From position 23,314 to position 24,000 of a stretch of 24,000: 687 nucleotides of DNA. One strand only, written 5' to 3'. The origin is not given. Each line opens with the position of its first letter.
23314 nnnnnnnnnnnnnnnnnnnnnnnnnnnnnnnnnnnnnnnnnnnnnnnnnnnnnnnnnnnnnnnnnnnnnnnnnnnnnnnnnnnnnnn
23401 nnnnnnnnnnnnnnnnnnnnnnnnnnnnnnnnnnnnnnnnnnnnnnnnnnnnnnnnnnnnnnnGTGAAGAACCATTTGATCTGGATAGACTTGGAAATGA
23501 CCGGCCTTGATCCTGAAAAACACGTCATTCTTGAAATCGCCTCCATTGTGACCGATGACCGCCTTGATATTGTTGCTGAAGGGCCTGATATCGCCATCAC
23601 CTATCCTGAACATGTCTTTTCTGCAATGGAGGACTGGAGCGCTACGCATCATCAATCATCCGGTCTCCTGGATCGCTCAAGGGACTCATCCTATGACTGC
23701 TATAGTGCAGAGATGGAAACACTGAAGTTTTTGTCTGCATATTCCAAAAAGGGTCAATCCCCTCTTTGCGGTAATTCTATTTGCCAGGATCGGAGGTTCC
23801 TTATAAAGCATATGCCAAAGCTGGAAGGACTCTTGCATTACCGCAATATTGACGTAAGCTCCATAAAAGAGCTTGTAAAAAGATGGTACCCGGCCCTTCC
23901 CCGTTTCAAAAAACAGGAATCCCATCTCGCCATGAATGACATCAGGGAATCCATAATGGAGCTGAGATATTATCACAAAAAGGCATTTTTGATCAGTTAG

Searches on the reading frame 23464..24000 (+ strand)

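Call 9: search_protein_families(library=ncbifam, proteins=[window:23464-24000:+])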
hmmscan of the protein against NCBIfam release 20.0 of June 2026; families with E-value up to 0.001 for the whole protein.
window:23464-24000:+ (178 aa): 2 families
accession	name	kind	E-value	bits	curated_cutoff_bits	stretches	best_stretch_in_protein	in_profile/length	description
NF003765.0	PRK05359.1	equivalog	4.5e-74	248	106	1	2-176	5-180/189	oligoribonuclease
NF006601.0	PRK09145.1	equivalog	0.00013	21.5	189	1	2-48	28-74/207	3'-5' exonuclease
